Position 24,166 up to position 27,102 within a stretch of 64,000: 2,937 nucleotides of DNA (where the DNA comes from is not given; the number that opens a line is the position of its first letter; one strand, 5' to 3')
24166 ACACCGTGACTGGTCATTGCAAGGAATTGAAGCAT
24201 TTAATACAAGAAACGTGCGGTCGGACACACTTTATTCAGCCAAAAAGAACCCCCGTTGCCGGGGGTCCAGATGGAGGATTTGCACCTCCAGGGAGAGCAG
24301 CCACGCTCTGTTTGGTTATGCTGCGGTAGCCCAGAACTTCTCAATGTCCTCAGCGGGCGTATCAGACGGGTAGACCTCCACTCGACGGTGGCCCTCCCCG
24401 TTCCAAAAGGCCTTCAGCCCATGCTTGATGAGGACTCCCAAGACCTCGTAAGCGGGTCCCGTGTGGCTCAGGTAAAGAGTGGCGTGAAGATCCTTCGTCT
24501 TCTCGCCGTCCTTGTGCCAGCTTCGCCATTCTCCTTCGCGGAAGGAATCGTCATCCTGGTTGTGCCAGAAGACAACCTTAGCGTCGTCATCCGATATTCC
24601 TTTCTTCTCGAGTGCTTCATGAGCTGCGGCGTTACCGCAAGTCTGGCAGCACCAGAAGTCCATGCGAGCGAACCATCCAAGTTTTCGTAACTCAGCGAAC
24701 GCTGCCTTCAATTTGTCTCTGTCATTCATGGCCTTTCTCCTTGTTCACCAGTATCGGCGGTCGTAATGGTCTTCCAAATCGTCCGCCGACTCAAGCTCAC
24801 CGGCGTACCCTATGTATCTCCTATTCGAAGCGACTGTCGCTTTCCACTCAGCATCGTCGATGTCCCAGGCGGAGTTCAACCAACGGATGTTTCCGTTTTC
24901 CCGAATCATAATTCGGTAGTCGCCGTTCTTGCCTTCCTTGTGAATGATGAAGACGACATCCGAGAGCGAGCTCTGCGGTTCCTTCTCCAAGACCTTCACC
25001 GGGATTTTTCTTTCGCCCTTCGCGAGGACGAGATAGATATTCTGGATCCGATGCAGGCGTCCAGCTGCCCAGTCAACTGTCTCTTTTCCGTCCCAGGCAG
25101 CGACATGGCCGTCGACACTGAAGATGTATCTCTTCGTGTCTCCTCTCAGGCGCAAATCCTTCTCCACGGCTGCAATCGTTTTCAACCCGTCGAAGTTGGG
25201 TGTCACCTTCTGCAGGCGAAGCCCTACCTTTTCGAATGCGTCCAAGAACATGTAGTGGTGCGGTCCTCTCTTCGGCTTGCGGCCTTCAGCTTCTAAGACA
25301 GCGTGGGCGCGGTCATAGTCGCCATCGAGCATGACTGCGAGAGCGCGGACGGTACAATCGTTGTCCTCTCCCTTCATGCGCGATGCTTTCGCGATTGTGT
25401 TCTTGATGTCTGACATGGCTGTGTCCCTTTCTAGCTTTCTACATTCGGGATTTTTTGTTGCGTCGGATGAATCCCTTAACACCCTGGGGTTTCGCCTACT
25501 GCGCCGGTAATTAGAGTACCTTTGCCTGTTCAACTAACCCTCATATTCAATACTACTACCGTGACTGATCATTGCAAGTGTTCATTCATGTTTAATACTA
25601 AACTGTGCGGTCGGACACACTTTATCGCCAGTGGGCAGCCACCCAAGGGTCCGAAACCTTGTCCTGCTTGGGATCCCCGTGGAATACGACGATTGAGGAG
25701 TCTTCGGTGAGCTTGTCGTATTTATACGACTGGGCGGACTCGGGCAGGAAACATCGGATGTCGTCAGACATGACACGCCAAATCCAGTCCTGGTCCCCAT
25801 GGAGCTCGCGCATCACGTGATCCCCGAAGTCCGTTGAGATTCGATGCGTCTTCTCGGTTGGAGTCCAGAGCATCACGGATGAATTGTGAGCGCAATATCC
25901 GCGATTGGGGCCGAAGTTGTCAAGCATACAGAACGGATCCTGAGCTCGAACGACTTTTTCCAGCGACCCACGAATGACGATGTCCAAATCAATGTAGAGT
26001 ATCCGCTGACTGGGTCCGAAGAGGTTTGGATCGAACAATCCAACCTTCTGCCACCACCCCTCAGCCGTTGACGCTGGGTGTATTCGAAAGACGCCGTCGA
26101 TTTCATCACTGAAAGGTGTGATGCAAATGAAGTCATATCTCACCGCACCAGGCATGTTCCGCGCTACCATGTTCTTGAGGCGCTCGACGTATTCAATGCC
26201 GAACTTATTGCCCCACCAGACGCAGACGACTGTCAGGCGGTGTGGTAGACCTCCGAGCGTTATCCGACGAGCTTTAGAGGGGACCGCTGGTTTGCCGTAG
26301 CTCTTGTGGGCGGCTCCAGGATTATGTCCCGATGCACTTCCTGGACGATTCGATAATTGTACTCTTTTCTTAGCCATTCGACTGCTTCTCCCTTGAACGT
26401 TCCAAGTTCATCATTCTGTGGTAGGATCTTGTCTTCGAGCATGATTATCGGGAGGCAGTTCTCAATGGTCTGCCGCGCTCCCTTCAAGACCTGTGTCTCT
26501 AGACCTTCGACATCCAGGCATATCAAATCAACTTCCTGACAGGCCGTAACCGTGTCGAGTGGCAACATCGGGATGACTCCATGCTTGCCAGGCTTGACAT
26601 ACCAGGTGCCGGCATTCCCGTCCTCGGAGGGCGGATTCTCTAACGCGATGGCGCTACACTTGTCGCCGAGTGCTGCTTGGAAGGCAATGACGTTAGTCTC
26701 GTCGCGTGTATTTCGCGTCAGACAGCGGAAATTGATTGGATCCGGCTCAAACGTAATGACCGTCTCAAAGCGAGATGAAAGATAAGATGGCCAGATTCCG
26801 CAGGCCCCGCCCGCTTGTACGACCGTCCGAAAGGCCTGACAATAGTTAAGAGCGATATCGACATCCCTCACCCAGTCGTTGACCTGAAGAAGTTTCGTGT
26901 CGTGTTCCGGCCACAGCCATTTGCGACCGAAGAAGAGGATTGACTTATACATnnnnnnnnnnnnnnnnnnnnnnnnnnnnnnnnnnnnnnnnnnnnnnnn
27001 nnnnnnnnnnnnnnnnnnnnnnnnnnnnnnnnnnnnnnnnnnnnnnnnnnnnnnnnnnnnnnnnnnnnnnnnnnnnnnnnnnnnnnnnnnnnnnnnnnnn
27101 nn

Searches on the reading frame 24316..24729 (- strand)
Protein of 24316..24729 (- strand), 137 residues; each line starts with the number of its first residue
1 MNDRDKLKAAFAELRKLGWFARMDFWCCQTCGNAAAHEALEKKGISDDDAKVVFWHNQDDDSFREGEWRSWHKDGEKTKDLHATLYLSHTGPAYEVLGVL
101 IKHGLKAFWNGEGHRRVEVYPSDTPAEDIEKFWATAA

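Call 57: search_protein_families(library=phrogs, proteins=[window:24316-24729:-], max_evalue=0.001)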
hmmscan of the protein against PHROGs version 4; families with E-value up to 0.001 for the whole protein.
window:24316-24729:- (137 aa): 1 family
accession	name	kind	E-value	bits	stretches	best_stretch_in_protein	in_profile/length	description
phrog_12041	-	unknown function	0.0004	21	1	7-33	30-56/68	-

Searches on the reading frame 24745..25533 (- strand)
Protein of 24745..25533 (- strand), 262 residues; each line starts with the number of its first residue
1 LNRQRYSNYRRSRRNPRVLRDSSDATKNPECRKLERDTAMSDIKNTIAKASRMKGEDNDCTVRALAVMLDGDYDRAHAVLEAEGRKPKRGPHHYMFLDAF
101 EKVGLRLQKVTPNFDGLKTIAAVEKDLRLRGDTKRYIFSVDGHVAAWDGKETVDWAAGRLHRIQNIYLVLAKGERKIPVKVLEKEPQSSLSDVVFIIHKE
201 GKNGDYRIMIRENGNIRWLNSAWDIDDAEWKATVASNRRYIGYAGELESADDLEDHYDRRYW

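Call 29: search_protein_families(library=pfam, proteins=[window:24745-25533:-], max_evalue=0.001)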
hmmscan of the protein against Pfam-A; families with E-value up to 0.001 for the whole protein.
window:24745-25533:- (262 aa): 0 families

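Call 56: search_protein_families(library=phrogs, proteins=[window:24745-25533:-], max_evalue=0.001)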
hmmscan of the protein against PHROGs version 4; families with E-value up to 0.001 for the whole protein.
window:24745-25533:- (262 aa): 1 family
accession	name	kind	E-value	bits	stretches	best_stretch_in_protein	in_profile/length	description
phrog_3754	-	unknown function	2.9e-09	38.3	1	39-167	3-141/145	-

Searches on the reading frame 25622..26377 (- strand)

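Call 56: search_protein_families(library=phrogs, proteins=[window:25622-26377:-], max_evalue=0.001)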
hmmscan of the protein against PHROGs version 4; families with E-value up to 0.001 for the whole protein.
window:25622-26377:- (251 aa): 3 families
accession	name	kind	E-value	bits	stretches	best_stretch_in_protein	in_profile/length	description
phrog_1962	-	moron, auxiliary metabolic gene and host takeover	1.4e-21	78.2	1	55-251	9-223/230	glycosyltransferase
phrog_16955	-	unknown function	2.4e-07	31.7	1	221-247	81-107/122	-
phrog_37963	-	unknown function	4.2e-05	24.7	1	81-170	28-116/129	-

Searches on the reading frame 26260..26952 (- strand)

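Call 56: search_protein_families(library=phrogs, proteins=[window:26260-26952:-], max_evalue=0.001)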
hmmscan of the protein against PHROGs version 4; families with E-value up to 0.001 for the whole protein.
window:26260-26952:- (230 aa): 1 family
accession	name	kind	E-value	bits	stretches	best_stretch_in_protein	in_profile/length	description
phrog_8156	-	other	3.9e-30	105.9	1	40-209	50-217/244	methyltransferase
